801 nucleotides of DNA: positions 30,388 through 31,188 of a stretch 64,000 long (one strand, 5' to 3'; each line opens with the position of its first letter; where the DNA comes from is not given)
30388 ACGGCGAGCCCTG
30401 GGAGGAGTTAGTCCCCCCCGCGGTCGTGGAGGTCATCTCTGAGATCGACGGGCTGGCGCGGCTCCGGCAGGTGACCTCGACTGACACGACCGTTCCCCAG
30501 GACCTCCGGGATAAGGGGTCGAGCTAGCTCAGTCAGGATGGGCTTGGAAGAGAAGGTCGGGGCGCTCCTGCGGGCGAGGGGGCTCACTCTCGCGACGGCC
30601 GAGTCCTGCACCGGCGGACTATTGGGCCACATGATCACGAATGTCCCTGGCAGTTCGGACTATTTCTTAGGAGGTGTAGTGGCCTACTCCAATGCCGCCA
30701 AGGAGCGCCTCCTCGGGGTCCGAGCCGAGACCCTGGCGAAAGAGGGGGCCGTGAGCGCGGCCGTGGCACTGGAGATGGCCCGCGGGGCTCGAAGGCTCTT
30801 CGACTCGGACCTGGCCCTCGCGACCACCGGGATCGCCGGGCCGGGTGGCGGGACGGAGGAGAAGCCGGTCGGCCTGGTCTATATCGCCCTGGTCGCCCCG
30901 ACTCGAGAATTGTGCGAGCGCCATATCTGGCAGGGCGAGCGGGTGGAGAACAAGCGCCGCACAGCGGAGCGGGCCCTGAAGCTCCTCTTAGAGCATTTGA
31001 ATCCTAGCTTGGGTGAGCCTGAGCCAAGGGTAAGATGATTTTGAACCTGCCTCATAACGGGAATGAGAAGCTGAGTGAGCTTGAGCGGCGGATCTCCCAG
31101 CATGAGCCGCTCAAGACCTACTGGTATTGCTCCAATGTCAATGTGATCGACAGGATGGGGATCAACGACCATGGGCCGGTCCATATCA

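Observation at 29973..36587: NAD salvage and phosphorylation neighbourhood built around an archaeal-type NMNAT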

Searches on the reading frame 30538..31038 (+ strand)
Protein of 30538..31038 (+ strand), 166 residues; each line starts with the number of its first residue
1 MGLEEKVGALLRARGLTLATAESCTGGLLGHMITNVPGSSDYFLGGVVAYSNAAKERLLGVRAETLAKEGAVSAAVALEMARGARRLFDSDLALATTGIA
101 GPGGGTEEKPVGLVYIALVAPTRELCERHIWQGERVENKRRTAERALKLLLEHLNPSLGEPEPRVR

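Call 3: search_protein_families(library=pfam, proteins=[window:30538-31038:+], max_evalue=0.01)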
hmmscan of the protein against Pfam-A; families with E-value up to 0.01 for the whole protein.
window:30538-31038:+ (166 aa): 1 family
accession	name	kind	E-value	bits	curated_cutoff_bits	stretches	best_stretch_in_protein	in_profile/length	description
PF02464.23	CinA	-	5.3e-59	198.7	23.5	1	3-153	4-154/155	Competence-damaged protein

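Call 4: search_protein_families(library=ncbifam, proteins=[window:30538-31038:+], max_evalue=0.01)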
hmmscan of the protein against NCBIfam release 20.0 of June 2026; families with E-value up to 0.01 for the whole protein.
window:30538-31038:+ (166 aa): 5 families
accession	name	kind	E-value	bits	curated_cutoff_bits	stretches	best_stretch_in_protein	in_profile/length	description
NF001813.0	PRK00549.1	equivalog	2e-53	181.9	379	1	3-155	259-412/414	competence/damage-inducible protein A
TIGR00199.1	PncC_domain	subfamily_domain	1.1e-47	161.9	68.9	1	7-153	1-148/149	nicotinamide-nucleotide amidohydrolase family protein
NF002975.0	PRK03661.1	equivalog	1.3e-45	155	212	1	3-154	9-161/164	nicotinamide-nucleotide amidase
TIGR00200.1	cinA_nterm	subfamily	3.4e-37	128.1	243.15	1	2-155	260-412/414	CinA family nicotinamide mononucleotide deamidase-related protein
NF002972.0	PRK03657.1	equivalog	4.4e-27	94.9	201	1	3-154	20-171/175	2-oxo-tetronate isomerase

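Call 43: search_solved_structures(query=window:30538-31038:+, max_evalue=0.00001, show_alignments=3)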
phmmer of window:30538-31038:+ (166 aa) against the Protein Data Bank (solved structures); distinct sequences matched with E-value up to 0.00001: 10.
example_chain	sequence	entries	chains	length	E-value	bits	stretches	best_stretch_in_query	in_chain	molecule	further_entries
2a9s_A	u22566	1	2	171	1.5e-28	102.8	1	14-151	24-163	competence/damage-inducible protein CinA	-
4cta_A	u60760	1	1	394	1.9e-27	99.3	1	3-151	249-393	CINA-LIKE PROTEIN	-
4uux_A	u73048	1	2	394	1.9e-27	99.3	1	3-151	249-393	CINA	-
4ct8_A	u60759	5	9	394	1.9e-27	99.3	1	3-151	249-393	CINA-LIKE PROTEIN | CINA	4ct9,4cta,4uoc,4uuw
5v01_A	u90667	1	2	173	4.9e-21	78.4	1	6-122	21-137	Competence damage-inducible protein A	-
5kvk_A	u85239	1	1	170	7.7e-21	77.8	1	5-117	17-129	Protein KP700603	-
6mr3_A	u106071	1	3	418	8e-21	77.7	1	5-131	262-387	Putative competence-damage inducible protein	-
5vu3_A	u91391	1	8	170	1.6e-20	76.8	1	4-134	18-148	Competence damage-inducible protein A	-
6l19_A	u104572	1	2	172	8.7e-19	71.1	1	4-117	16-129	PncC family amidohydrolase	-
5kol_A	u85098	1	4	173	8.5e-18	67.9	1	11-117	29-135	Uncharacterized protein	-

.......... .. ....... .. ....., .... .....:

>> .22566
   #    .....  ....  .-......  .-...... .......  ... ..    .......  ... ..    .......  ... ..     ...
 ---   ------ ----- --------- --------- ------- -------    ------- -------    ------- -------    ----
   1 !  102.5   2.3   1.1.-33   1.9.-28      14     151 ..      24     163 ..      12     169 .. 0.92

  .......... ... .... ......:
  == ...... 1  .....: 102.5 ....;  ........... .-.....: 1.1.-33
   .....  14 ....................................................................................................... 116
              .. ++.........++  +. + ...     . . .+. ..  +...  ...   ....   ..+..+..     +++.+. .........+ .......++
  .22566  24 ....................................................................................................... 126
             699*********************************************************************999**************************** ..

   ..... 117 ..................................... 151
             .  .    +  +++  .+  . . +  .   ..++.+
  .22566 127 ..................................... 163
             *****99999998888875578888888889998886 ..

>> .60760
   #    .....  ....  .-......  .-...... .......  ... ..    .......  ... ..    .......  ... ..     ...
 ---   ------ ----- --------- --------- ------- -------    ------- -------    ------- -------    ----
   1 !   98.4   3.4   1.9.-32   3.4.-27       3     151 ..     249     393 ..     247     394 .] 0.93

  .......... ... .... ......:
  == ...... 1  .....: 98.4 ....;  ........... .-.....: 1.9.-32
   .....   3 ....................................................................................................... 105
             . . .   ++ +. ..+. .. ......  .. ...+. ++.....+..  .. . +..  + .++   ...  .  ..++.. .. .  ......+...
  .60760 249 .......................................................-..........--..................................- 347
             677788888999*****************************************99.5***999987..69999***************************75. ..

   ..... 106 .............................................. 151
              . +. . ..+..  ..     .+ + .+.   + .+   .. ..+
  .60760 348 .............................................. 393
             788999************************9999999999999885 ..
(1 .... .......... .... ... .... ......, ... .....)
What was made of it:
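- On PncC NMN deamidase (PF02464 / TIGR00199): All are conserved in the alignment to 2A9S (call 43).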
